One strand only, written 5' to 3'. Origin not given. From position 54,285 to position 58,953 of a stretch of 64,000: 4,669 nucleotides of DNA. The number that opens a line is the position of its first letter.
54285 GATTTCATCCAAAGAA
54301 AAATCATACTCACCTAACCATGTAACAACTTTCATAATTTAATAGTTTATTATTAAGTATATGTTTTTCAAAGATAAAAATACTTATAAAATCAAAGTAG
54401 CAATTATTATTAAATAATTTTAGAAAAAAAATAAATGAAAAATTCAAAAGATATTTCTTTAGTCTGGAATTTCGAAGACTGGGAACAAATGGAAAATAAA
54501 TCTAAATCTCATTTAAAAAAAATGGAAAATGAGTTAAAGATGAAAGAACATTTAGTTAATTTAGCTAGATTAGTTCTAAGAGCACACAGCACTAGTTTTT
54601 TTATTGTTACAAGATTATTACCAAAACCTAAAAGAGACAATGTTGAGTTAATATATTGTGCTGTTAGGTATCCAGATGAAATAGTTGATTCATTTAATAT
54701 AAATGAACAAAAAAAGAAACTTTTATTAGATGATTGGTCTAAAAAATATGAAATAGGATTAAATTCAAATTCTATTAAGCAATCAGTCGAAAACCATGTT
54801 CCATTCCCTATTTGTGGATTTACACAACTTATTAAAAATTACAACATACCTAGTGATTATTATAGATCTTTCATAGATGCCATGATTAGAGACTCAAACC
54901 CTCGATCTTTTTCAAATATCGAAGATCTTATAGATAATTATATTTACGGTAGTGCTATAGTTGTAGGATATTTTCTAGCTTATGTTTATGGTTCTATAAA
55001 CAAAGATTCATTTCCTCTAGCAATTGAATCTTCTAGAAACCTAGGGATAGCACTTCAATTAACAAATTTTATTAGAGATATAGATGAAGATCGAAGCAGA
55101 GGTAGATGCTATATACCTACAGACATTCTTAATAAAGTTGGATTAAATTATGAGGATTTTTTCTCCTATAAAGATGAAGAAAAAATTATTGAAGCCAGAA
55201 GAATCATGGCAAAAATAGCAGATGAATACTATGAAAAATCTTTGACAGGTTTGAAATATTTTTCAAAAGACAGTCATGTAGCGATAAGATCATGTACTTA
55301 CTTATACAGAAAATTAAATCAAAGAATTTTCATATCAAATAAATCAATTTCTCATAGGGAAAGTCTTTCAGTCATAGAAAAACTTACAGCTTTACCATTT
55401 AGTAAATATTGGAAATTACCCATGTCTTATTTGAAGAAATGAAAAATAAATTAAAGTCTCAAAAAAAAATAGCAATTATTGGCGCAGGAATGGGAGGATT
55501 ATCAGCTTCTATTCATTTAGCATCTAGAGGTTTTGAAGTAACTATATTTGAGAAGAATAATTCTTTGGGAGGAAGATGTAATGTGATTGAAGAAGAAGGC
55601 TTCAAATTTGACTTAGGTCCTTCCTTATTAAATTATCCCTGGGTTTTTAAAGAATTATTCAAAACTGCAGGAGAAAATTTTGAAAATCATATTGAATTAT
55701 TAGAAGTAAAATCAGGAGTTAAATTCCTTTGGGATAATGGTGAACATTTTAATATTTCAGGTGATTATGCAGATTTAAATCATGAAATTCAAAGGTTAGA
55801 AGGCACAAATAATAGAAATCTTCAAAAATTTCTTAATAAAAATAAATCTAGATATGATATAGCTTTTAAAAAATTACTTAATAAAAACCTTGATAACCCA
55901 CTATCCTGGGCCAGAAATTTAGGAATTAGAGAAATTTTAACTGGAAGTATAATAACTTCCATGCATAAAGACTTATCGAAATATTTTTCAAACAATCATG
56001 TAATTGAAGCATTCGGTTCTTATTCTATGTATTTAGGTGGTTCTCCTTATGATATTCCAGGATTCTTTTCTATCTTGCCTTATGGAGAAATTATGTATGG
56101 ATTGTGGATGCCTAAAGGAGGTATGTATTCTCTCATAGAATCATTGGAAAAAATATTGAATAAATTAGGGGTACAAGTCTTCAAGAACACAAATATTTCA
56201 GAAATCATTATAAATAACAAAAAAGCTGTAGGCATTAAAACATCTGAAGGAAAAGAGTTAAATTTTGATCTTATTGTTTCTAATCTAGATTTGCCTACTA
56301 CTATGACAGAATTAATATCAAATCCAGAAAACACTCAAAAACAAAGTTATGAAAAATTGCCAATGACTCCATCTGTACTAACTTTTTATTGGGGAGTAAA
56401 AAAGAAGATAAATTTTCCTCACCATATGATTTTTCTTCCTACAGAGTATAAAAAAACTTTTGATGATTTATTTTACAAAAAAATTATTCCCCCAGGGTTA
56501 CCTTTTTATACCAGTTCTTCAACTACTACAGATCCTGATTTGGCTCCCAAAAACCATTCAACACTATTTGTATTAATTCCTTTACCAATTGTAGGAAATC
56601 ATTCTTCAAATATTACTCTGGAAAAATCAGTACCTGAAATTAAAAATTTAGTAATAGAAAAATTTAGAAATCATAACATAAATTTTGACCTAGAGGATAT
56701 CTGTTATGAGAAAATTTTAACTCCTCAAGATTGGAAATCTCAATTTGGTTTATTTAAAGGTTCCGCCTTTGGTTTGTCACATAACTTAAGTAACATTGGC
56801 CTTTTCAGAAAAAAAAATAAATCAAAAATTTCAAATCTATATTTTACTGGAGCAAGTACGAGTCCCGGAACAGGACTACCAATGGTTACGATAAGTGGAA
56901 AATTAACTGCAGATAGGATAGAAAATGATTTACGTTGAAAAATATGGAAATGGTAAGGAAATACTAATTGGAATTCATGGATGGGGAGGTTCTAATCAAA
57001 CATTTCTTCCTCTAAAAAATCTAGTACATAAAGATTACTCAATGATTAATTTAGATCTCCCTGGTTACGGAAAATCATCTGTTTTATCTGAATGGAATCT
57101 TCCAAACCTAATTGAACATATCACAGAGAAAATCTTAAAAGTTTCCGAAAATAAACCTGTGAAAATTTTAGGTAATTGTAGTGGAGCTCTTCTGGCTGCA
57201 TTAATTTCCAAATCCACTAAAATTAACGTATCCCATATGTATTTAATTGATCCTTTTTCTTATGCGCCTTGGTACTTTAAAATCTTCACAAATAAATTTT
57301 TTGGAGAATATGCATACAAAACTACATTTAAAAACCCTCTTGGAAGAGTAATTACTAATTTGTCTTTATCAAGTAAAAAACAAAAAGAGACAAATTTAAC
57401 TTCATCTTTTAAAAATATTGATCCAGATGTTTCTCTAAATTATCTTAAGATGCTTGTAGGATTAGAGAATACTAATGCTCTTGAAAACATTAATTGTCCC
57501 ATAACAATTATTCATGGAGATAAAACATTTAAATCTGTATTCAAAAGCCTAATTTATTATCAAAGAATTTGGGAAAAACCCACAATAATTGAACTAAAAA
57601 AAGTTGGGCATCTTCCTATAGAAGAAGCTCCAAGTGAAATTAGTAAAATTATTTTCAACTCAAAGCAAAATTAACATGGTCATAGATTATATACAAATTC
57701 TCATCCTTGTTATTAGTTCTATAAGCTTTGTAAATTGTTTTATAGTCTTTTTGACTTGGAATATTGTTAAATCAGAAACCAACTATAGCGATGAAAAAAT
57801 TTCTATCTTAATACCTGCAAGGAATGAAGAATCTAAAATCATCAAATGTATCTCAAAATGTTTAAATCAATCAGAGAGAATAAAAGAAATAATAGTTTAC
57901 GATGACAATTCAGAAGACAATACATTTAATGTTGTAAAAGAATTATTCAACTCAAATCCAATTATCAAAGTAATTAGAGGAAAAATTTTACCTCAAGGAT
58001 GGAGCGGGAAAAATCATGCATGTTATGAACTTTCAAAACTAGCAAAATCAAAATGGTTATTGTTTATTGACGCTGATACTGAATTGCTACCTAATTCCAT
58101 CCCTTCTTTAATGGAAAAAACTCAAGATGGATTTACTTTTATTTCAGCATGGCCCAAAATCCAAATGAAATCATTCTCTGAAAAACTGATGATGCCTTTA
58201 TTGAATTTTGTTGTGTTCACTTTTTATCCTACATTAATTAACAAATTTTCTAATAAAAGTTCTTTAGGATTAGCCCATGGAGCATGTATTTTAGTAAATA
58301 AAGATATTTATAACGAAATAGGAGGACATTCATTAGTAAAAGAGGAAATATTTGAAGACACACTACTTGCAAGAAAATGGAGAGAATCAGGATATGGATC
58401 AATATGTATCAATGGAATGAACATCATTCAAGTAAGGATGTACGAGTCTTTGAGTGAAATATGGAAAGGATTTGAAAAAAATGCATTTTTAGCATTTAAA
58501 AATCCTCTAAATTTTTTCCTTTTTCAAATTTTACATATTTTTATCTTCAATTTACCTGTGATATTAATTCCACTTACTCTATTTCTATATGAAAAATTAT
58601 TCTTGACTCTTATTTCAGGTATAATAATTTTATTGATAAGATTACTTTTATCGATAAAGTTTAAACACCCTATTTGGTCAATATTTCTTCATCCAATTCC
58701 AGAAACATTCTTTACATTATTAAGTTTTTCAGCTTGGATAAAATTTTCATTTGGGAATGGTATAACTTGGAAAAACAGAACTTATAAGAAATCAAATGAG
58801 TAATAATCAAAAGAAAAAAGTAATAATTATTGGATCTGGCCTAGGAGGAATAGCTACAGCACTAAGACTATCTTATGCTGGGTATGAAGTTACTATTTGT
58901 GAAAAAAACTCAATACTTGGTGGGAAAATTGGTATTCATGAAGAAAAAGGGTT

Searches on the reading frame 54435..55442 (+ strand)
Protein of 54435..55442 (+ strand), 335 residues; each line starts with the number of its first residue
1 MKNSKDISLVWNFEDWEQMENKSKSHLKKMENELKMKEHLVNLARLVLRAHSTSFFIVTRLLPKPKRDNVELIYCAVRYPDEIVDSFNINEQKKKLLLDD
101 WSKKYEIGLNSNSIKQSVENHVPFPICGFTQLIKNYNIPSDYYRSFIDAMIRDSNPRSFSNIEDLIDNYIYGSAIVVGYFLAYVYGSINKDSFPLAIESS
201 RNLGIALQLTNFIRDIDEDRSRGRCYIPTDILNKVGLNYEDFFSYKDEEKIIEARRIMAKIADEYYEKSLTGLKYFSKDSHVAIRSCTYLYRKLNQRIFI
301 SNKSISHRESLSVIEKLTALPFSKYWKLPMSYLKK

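Call 42: search_protein_families(library=pfam, max_evalue=1e-8, proteins=[window:54435-55442:+])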
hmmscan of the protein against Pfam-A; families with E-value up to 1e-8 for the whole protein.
window:54435-55442:+ (335 aa): 1 family
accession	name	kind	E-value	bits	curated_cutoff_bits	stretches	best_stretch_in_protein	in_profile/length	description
PF00494.24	SQS_PSY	-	2.2e-45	155.9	26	1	48-298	1-245/263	Squalene/phytoene synthase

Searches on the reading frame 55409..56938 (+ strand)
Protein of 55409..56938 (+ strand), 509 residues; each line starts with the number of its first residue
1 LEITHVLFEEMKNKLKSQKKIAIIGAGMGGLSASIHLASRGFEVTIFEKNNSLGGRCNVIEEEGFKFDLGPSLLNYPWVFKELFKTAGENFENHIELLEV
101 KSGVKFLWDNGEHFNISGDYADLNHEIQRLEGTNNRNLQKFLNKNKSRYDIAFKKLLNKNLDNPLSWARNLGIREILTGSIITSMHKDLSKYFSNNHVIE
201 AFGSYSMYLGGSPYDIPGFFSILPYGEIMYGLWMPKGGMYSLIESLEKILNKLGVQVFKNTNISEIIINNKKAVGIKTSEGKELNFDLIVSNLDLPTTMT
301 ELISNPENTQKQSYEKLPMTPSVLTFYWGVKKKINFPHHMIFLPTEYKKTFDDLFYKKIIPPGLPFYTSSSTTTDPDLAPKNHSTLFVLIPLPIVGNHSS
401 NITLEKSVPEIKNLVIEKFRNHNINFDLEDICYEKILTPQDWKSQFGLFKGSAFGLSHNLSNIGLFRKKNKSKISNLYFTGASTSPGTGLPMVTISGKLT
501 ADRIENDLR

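Call 42: search_protein_families(library=pfam, max_evalue=1e-8, proteins=[window:55409-56938:+])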
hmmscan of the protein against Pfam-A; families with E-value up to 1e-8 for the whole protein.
window:55409-56938:+ (509 aa): 4 families
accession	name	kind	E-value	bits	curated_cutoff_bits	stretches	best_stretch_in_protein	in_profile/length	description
PF01593.30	Amino_oxidase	-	2.8e-34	119.6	19.8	1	28-504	1-442/443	Flavin containing amine oxidoreductase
PF13450.12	NAD_binding_8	-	4e-15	56.3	21.9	1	23-75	1-53/68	NAD(P)-binding Rossmann-like domain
PF07992.20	Pyr_redox_2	-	1.2e-11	45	26.1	0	20-107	2-79/291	Pyridine nucleotide-disulphide oxidoreductase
PF01266.30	DAO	-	4.4e-10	40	27.9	0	20-54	1-35/353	FAD dependent oxidoreductase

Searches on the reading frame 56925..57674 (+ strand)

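Call 42: search_protein_families(library=pfam, max_evalue=1e-8, proteins=[window:56925-57674:+])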
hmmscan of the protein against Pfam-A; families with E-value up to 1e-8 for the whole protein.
window:56925-57674:+ (249 aa): 1 family
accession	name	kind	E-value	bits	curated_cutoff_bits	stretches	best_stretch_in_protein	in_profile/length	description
PF00561.26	Abhydrolase_1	-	8.3e-10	39.2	25.8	1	14-231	3-240/245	alpha/beta hydrolase fold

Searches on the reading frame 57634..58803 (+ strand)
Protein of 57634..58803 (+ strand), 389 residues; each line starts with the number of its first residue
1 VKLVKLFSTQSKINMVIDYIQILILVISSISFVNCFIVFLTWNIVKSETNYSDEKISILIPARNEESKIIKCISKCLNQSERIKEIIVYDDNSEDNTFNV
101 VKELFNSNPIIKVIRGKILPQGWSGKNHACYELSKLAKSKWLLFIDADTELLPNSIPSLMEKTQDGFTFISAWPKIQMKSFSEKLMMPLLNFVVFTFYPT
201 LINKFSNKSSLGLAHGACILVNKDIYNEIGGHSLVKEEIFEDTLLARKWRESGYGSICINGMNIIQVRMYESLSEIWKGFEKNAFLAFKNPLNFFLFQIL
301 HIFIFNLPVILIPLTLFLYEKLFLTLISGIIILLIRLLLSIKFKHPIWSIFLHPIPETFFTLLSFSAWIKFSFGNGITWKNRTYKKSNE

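Call 42: search_protein_families(library=pfam, max_evalue=1e-8, proteins=[window:57634-58803:+])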
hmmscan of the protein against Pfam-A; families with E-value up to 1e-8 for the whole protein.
window:57634-58803:+ (389 aa): 2 families
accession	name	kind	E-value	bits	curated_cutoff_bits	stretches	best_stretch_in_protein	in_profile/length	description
PF00535.33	Glycos_transf_2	-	3.7e-26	92.5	23.3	1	57-229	1-167/168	Glycosyl transferase family 2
PF13641.12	Glyco_tranf_2_3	-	3.5e-09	37.4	27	1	56-254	3-199/230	Glycosyltransferase like family 2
